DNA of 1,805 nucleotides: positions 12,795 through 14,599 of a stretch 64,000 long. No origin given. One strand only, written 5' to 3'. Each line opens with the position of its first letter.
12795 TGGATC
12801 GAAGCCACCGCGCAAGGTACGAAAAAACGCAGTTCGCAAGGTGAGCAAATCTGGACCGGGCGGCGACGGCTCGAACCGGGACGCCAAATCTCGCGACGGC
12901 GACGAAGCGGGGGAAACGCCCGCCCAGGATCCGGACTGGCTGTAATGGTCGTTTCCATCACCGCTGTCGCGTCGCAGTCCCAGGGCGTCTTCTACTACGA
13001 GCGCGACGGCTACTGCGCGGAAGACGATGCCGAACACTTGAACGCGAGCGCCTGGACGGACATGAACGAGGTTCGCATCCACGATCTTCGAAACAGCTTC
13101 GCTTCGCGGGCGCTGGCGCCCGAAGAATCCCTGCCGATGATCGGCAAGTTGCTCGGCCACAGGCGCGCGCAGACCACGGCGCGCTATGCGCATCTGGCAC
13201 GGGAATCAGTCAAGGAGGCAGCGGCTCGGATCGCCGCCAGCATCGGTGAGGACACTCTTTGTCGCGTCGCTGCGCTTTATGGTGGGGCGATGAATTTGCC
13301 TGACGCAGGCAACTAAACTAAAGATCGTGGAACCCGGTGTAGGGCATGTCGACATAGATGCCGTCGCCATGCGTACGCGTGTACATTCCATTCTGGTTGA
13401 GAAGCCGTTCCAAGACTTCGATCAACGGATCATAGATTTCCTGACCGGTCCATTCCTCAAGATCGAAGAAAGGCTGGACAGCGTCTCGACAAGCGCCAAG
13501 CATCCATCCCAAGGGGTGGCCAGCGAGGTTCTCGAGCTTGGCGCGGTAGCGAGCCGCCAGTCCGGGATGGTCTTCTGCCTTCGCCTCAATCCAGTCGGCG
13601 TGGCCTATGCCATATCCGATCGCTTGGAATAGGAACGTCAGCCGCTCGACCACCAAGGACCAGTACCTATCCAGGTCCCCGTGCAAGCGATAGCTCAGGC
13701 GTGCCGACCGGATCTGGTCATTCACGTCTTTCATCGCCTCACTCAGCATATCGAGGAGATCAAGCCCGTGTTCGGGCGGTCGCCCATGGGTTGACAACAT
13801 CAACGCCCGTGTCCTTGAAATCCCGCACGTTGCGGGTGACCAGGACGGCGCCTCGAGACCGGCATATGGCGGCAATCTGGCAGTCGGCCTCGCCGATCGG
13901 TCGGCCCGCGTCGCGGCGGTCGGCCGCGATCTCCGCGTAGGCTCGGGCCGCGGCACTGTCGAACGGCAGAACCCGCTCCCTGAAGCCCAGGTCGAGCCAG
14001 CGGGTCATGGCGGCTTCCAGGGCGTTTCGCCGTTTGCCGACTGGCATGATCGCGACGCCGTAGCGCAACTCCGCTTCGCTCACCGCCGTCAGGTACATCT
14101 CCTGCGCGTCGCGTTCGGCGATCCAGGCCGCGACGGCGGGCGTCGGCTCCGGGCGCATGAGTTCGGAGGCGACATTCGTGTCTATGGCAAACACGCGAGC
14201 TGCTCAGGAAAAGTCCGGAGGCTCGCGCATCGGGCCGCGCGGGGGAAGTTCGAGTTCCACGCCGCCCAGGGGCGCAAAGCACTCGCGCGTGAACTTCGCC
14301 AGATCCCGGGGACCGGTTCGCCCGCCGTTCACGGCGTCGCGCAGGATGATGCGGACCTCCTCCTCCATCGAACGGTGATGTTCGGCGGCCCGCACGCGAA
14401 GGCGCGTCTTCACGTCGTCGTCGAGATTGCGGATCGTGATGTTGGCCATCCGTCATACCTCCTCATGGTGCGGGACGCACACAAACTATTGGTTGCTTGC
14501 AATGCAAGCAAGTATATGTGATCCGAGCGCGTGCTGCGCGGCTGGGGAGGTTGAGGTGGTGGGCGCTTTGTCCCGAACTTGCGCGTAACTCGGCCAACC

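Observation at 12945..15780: Recombination scar between traD and traI: relaxase-head/integrase-tail chimera, vapBC, and a second traD lacking its ATPase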

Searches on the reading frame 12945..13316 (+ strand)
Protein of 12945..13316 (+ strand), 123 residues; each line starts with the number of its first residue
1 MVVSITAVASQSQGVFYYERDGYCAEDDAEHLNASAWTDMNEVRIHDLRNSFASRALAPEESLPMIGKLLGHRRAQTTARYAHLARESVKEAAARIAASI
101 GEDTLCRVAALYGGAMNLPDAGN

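Call 6: search_protein_families(library=pfam, proteins=[window:12945-13316:+], max_evalue=0.01)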
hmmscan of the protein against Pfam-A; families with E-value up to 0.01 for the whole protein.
window:12945-13316:+ (123 aa): 1 family
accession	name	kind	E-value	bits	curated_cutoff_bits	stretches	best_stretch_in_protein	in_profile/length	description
PF00589.27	Phage_integrase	-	3.8e-07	30.5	27.1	1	39-86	124-170/172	Phage integrase family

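Call 22: find_homologous_proteins(query=window:12945-13313:+, max_evalue=0.00001)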
Query window:12945-13313:+ (123 aa): 1890 proteins with E <= 0.00001 among 2009 candidates; the best 120 are listed.
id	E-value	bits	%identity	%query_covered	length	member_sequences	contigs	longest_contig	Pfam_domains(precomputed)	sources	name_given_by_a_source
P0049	6.1e-74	264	100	100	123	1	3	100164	PF00589.28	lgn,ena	-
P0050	5.9e-68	244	94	100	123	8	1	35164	PF00589.28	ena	-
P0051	5.5e-36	141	77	52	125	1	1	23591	PF00589.28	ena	-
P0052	1.1e-28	118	90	56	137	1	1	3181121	PF00589.28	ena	-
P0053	1.8e-28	117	64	54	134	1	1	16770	PF00589.28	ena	-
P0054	3.2e-28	116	74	46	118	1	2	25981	PF00589.28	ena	-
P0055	5.4e-28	116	74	68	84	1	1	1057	PF00589.28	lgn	-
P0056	7.4e-27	112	53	83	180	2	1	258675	PF00589.28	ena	-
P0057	1.1e-25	108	81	59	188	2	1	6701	PF00589.28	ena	-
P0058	2.0e-24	104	75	54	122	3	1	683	PF00589.28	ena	-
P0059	1.0e-23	102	78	55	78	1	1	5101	PF00589.28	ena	-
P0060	1.9e-23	101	76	55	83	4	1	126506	PF00589.28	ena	-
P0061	3.0e-23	100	78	54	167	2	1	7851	PF00589.28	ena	-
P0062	3.3e-23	100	78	54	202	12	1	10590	PF00589.28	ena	-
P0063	3.9e-23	100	80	54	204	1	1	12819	PF00589.28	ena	-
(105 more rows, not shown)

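Call 58: search_protein_families(library=ncbifam, proteins=[window:12945-13313:+], max_evalue=0.01)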
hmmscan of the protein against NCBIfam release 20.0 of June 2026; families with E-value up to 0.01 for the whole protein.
window:12945-13313:+ (123 aa): 6 families
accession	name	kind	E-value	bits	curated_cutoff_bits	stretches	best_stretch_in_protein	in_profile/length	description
NF040815.2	recomb_XerA_Arch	equivalog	5.4e-09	36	220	1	41-92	211-262/263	site-specific tyrosine recombinase/integron integrase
TIGR02224.1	recomb_XerC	equivalog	2.3e-08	33.8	335.15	1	39-91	232-284/295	tyrosine recombinase XerC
TIGR02225.1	recomb_XerD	equivalog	1.6e-07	31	329.6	1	41-94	231-284/290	site-specific tyrosine recombinase XerD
NF001399.0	PRK00283.1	subfamily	4.3e-07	29.5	279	1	31-94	230-293/300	tyrosine recombinase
NF003462.0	PRK05084.1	equivalog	5.4e-07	28.7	267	1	43-96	303-356/360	tyrosine recombinase XerS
TIGR02249.1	integrase_gron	subfamily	0.00034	20.1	265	1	42-87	258-303/315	integron integrase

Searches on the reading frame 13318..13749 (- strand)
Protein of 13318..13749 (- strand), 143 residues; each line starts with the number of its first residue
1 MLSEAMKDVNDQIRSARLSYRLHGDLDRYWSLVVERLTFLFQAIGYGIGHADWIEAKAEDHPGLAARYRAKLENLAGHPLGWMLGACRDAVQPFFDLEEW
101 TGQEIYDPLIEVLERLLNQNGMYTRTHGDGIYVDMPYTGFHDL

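Call 58: search_protein_families(library=ncbifam, proteins=[window:13318-13749:-], max_evalue=0.01)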
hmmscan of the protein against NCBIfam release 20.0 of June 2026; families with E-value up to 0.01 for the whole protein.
window:13318-13749:- (143 aa): 0 families

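Call 77: search_protein_families(library=padloc, proteins=[window:13318-13749:-], max_evalue=0.001)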
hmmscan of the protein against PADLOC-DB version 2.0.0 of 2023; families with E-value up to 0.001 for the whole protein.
window:13318-13749:- (143 aa): 0 families

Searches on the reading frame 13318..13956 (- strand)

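Call 6: search_protein_families(library=pfam, proteins=[window:13318-13956:-], max_evalue=0.01)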
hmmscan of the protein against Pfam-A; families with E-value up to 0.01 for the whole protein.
window:13318-13956:- (212 aa): 1 family
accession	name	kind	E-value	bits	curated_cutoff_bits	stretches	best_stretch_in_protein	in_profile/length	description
PF23210.1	HEAT_Maestro_2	-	0.0028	16.4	27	1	66-120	355-408/650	MROH2B-like, HEAT repeats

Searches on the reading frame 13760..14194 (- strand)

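Call 6: search_protein_families(library=pfam, proteins=[window:13760-14194:-], max_evalue=0.01)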
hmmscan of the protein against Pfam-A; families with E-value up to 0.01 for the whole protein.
window:13760-14194:- (144 aa): 1 family
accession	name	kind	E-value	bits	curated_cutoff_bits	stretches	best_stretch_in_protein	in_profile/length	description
PF01850.27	PIN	-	1.3e-17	64.9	23.6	1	4-129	3-117/120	PIN domain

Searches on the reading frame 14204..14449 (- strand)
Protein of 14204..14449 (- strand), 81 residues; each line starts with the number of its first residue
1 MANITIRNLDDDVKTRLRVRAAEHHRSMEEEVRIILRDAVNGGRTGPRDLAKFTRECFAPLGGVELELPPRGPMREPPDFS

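Call 6: search_protein_families(library=pfam, proteins=[window:14204-14449:-], max_evalue=0.01)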
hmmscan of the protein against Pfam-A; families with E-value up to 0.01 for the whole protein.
window:14204-14449:- (81 aa): 2 families
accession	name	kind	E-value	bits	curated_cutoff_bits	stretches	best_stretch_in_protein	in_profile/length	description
PF22513.2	FitA-like_RHH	-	5.5e-21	74.7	27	1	2-40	1-39/39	Antitoxin FitA-like, ribbon-helix-helix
PF03869.20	Arc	-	0.00098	19.4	20.4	1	12-40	14-42/50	Arc-like DNA binding domain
